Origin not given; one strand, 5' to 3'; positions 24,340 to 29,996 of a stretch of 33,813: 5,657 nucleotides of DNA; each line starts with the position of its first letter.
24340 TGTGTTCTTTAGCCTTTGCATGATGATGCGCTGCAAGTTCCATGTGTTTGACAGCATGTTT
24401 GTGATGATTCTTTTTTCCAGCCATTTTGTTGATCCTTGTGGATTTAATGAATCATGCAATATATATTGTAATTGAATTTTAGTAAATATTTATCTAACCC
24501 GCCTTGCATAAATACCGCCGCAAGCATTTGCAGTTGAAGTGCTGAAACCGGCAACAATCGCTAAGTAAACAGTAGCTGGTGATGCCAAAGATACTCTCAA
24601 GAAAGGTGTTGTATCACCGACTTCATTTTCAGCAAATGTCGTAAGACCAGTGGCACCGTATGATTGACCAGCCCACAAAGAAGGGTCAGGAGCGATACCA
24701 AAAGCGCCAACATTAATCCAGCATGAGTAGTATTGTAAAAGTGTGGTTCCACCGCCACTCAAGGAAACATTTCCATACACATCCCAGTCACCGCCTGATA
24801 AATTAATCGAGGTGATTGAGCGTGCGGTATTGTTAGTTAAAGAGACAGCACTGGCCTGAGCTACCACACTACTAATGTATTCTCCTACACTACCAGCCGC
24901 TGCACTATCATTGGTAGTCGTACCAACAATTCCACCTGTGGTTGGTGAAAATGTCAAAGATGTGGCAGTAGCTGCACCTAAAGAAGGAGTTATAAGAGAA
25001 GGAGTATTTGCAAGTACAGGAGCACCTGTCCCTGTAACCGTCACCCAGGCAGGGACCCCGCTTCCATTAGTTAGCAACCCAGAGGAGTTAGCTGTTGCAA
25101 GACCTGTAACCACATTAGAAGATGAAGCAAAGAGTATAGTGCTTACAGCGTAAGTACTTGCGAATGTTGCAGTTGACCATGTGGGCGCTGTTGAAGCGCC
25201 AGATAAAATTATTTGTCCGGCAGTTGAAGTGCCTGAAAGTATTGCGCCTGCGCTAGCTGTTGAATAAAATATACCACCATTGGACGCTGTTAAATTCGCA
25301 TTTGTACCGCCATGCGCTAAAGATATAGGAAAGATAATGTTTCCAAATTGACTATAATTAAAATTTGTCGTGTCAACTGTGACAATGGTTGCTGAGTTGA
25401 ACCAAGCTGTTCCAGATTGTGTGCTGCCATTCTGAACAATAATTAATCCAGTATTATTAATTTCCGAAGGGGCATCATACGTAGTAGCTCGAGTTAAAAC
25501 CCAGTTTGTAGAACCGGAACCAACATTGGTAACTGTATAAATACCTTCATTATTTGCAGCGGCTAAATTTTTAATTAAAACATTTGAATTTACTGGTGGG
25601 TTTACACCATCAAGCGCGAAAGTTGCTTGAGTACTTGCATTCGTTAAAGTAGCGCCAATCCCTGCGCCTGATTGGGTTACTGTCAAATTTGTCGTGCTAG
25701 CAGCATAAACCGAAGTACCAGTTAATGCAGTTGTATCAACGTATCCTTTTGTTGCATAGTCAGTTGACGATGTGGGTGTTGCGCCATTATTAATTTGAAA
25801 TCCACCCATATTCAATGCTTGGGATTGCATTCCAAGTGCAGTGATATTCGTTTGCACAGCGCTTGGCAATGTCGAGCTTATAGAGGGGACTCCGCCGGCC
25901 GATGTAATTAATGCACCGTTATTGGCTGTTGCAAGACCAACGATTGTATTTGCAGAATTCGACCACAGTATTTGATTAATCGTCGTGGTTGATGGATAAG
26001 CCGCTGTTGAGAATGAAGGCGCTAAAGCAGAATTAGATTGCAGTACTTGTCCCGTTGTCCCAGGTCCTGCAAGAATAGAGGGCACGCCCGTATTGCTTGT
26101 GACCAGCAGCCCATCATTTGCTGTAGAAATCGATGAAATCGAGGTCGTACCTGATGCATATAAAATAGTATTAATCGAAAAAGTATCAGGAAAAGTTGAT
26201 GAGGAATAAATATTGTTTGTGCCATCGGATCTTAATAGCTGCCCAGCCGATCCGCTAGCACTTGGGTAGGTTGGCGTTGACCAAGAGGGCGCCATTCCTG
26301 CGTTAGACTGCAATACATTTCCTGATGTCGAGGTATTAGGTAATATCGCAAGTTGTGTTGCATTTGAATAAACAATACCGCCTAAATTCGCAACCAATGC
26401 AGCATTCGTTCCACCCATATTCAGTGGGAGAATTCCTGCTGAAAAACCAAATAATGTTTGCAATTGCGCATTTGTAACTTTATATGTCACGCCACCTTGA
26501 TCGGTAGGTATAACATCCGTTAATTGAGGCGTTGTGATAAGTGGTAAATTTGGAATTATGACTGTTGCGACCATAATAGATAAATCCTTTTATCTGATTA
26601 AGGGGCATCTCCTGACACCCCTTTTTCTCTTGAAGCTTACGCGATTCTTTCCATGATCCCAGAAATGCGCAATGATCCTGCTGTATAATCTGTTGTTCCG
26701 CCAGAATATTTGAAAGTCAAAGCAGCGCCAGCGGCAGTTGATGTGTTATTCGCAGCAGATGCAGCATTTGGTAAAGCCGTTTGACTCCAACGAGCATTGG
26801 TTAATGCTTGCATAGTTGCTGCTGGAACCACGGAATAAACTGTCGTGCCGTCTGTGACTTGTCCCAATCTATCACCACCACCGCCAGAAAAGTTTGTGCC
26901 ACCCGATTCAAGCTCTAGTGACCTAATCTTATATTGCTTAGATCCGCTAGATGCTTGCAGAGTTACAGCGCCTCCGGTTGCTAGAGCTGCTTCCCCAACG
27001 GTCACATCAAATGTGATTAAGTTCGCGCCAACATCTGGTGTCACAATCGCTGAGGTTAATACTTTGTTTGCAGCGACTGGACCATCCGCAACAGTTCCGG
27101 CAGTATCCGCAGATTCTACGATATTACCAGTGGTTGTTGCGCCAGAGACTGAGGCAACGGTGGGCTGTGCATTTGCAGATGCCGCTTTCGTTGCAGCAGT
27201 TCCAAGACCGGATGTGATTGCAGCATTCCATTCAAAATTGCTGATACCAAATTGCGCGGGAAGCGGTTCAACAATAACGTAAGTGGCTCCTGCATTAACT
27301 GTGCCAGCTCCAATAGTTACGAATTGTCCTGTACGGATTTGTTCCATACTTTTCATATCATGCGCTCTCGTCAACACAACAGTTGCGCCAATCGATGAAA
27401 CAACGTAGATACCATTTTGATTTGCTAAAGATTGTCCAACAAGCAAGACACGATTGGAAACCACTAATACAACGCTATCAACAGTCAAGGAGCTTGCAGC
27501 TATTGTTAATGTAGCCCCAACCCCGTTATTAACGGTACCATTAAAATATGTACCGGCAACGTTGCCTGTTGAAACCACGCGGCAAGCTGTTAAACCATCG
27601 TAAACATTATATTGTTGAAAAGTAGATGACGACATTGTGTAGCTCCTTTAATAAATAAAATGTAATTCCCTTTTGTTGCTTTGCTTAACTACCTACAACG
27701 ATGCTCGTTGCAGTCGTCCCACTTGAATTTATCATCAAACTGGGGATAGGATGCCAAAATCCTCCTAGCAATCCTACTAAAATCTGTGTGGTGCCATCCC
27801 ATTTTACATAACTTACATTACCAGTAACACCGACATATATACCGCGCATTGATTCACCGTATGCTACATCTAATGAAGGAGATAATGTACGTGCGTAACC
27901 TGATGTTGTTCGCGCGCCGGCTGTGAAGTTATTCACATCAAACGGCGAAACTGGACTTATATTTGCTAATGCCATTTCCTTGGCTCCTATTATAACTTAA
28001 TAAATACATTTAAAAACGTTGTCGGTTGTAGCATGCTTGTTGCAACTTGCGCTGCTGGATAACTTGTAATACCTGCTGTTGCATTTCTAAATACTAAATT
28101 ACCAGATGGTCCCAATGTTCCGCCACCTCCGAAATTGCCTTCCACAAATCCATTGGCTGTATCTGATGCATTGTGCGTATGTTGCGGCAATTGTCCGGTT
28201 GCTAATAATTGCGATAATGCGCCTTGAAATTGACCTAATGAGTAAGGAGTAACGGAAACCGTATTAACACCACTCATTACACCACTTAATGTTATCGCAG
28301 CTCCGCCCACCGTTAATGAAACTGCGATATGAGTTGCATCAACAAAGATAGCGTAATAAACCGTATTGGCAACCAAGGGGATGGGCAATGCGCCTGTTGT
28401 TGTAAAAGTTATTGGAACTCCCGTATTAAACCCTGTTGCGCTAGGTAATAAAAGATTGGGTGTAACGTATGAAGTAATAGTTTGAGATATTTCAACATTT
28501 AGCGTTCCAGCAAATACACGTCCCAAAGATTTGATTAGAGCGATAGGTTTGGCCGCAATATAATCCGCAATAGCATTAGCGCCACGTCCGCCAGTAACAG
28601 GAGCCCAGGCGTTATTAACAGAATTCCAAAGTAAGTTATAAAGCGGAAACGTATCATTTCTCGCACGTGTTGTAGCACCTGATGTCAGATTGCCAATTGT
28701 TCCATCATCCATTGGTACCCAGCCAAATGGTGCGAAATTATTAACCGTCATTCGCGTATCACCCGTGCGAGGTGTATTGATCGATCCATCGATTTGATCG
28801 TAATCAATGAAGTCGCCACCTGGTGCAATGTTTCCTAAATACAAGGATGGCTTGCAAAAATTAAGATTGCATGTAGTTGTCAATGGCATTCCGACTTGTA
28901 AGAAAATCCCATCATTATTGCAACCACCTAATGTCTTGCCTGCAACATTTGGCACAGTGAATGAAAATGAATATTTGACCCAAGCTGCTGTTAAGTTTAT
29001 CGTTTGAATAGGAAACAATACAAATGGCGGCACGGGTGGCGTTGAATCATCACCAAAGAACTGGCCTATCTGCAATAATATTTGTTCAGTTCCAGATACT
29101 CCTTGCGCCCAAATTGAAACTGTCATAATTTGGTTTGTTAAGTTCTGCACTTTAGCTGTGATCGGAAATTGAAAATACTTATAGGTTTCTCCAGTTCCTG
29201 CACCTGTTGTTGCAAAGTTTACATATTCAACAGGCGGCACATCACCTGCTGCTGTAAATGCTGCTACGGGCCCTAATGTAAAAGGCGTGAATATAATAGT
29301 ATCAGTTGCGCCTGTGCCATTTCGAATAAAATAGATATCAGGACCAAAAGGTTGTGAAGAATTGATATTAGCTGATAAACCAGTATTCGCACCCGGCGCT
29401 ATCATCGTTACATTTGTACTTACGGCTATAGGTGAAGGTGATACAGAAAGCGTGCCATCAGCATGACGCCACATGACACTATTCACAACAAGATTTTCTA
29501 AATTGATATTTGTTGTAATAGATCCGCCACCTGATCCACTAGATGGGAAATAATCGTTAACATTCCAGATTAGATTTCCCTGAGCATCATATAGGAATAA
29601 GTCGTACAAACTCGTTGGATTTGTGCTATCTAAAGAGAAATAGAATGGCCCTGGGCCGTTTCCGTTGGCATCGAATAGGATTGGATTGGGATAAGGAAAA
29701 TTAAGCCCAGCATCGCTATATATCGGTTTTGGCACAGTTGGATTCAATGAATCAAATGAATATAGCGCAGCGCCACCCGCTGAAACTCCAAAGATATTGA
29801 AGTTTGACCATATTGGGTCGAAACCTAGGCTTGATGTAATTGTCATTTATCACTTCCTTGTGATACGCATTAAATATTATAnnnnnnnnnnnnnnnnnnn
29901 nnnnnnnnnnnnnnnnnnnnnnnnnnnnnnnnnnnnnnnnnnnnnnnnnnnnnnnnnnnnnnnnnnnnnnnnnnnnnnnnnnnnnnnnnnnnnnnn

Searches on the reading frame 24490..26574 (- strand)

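Call 33: search_protein_families(library=pfam, proteins=[window:24490-26574:-], max_evalue=1)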
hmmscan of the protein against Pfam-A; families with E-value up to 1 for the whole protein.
window:24490-26574:- (694 aa): 0 families

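Call 79: search_protein_families(library=phrogs, proteins=[window:24490-26574:-], max_evalue=0.001)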
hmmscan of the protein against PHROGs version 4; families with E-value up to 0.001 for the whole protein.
window:24490-26574:- (694 aa): 1 family
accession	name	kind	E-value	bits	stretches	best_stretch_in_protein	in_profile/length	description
phrog_30390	-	unknown function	4.2e-11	43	2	286-495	510-732/766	-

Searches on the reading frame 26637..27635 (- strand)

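Call 33: search_protein_families(library=pfam, proteins=[window:26637-27635:-], max_evalue=1)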
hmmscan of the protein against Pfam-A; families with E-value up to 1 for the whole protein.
window:26637-27635:- (332 aa): 0 families

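Call 79: search_protein_families(library=phrogs, proteins=[window:26637-27635:-], max_evalue=0.001)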
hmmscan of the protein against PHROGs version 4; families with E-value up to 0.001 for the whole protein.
window:26637-27635:- (332 aa): 6 families
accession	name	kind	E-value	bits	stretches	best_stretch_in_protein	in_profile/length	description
phrog_2647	-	head and packaging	7.3e-16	59.2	1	22-186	108-276/336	head decoration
phrog_16867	-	unknown function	2.3e-09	37.4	1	39-178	80-218/631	-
phrog_27782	-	unknown function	2.5e-09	37.4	1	41-190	176-315/644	-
phrog_30390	-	unknown function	1.7e-08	34.4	1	38-177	532-676/766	-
phrog_17264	-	unknown function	2.4e-08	34.8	1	48-180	12-137/147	-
phrog_24595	-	head and packaging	1.1e-05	26.1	1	48-173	60-190/325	virion structural protein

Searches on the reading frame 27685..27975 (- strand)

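Call 79: search_protein_families(library=phrogs, proteins=[window:27685-27975:-], max_evalue=0.001)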
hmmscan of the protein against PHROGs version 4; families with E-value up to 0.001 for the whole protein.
window:27685-27975:- (96 aa): 1 family
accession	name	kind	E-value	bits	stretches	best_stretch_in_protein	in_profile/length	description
phrog_12296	-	tail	3.8e-10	40.5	1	12-93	5-83/86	tail fiber protein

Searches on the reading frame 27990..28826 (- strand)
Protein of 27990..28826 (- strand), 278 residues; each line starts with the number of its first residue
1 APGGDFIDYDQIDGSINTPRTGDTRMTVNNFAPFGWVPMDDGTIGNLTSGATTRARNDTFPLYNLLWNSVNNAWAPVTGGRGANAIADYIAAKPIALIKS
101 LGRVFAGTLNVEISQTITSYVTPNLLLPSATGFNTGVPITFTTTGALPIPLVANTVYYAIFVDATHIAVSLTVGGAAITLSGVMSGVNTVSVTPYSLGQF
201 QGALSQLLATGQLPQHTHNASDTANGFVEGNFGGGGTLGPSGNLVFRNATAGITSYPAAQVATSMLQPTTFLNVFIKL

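Call 56: find_homologous_proteins(query=window:27990-28826:-, max_evalue=0.001)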
Query window:27990-28826:- (278 aa): 202 proteins with E <= 0.001 among 2263 candidates; the best 120 are listed.
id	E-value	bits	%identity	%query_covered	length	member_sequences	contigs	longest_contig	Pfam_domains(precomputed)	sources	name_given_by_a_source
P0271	1.4e-51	193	43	100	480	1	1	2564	-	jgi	jgi:hypothetical protein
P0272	6.0e-44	168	40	96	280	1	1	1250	-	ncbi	-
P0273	4.7e-40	156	39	99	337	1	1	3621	-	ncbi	-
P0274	2.8e-38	150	59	39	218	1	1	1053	-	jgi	-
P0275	2.4e-35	140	39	93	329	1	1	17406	-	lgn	-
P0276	4.6e-35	139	64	38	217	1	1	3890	-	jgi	-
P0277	2.4e-32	130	38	93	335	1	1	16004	-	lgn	-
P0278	2.6e-31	127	37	93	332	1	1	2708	-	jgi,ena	-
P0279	9.4e-31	125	36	96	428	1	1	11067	-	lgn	-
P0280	5.4e-30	123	38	93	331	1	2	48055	-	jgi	-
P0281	1.1e-29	122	36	93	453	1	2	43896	-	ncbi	-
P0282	1.8e-28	118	34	93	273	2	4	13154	-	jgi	jgi:hypothetical protein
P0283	1.6e-27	115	61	31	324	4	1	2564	-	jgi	-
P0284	9.0e-27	112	63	32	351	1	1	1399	-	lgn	-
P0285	1.4e-26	111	56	34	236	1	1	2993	-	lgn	-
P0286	2.0e-26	111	54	30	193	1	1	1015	-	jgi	jgi:microcystin-dependent protein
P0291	1.3e-25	108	61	30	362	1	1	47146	PF12571.14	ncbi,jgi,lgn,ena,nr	ncbi:MAG TPA: phage tail protein [Azospirillum sp.]|nr:phage tail protein [Azospirillum sp.]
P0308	3.5e-23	100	52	35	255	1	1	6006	-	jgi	jgi:microcystin-dependent protein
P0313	8.0e-23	99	60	31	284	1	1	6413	-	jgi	jgi:microcystin-dependent protein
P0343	1.0e-20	92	58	31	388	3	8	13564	-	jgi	jgi:microcystin-dependent protein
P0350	4.6e-20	90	59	31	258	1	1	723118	-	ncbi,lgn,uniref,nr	ncbi:hypothetical protein [Solimonas sp. SE-A11]|uniref:hypothetical protein n=1 Tax=Solimonas sp. S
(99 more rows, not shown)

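Call 59: search_protein_families(library=pfam, proteins=[P0286, P0308, P0313, P0274, P0291, P0343, P0350, P0275], max_evalue=1)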
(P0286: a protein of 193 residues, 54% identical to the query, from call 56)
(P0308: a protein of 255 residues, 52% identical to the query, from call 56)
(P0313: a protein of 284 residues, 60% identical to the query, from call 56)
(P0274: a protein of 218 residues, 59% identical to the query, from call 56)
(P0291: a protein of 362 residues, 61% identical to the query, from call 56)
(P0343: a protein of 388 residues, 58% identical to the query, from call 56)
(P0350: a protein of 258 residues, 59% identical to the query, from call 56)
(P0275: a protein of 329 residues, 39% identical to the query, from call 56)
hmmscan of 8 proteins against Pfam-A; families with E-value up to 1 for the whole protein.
P0286 (193 aa): 1 family
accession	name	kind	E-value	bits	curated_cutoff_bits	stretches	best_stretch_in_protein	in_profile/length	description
PF21939.1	Gp10_C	-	0.13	13.6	27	1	117-149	53-85/139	Baseplate structural protein Gp10, C-terminal domain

P0308 (255 aa): 0 families

P0313 (284 aa): 0 families

P0274 (218 aa): 1 family
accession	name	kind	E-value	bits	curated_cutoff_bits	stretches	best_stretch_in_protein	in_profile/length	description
PF21939.1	Gp10_C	-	0.068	14.5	27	1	139-210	55-131/139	Baseplate structural protein Gp10, C-terminal domain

P0291 (362 aa): 3 families
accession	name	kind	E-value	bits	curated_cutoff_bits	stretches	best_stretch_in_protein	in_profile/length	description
PF12571.13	Phage_tail_fib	-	6.7e-13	49.3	23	1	9-100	8-104/150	Phage tail-collar fibre protein, N-terminal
PF18495.6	VbhA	-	0.059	13.8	25.9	1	38-64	15-41/47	Antitoxin VbhA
PF06786.17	UPF0253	-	0.18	12.6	27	1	26-50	8-32/65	Uncharacterised protein family (UPF0253)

P0343 (388 aa): 1 family
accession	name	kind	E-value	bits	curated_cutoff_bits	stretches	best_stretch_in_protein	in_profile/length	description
PF17731.6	DUF5570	-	0.78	10.2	26.2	0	121-167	34-80/123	Family of unknown function (DUF5570)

P0350 (258 aa): 0 families

P0275 (329 aa): 0 families

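Call 61: search_protein_families(library=phrogs, proteins=[P0286], max_evalue=0.001)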
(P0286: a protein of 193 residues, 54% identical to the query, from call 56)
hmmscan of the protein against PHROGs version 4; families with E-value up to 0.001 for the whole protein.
P0286 (193 aa): 5 families
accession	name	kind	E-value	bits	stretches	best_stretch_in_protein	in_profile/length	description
phrog_8763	-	tail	1.9e-19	70.3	1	11-192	539-747/1024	tail protein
phrog_9116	-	tail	5.2e-07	29.8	1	118-192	130-210/455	tail protein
phrog_24267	-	unknown function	3.8e-06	27.7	1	119-183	187-255/266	-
phrog_8469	-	tail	4.6e-06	27.2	1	22-151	141-205/303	tail fiber protein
phrog_27776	-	unknown function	0.00092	20.2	0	81-137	76-130/217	-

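Call 62: search_protein_families(library=ncbifam, proteins=[P0286], max_evalue=0.1)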
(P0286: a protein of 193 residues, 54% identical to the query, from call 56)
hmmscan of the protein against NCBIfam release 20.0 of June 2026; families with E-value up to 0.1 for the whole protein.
P0286 (193 aa): 0 families

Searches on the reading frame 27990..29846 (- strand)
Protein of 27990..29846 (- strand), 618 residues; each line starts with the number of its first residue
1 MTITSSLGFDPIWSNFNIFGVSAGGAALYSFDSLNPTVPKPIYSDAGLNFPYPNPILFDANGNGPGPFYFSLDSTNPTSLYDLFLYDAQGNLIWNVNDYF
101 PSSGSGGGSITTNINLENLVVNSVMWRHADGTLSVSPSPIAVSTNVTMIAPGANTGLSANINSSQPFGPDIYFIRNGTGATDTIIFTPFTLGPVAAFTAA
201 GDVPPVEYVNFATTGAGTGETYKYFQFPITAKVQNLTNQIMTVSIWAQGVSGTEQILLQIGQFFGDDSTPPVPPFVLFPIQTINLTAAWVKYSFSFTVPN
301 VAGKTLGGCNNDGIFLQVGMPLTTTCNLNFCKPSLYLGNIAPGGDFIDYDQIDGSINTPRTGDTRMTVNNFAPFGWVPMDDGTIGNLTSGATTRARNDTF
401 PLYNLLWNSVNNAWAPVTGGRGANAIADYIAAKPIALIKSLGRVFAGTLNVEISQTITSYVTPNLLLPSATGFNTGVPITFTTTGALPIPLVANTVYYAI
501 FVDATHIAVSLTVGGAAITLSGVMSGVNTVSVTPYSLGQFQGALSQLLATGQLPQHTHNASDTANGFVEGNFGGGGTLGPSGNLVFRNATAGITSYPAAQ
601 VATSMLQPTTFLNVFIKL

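Call 6: search_protein_families(library=pfam, proteins=[window:27990-29846:-], max_evalue=1)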
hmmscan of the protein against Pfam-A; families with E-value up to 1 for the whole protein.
window:27990-29846:- (618 aa): 2 families
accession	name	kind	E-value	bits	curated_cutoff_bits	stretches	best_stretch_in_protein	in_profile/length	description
PF02018.23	CBM_4_9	-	0.038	14.8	25.9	1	221-301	47-120/136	Carbohydrate binding domain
PF18412.6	Wza_C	-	0.28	11.4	25.8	1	464-477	11-24/30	Outer-membrane lipoprotein Wza C-terminal domain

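Call 7: search_protein_families(library=phrogs, proteins=[window:27990-29846:-], max_evalue=0.01)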
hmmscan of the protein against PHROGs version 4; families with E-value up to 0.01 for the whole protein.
window:27990-29846:- (618 aa): 3 families
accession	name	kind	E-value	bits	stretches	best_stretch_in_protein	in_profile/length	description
phrog_4492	-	tail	2e-10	40.5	1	211-335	853-971/1096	tail fiber protein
phrog_27782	-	unknown function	1.1e-06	28.7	1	212-313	380-480/644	-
phrog_25042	-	tail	0.00011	21.9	1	175-310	343-470/632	tail fiber protein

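Call 62: search_protein_families(library=ncbifam, proteins=[window:27990-29846:-], max_evalue=0.1)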
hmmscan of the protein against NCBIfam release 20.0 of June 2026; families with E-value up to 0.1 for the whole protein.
window:27990-29846:- (618 aa): 0 families
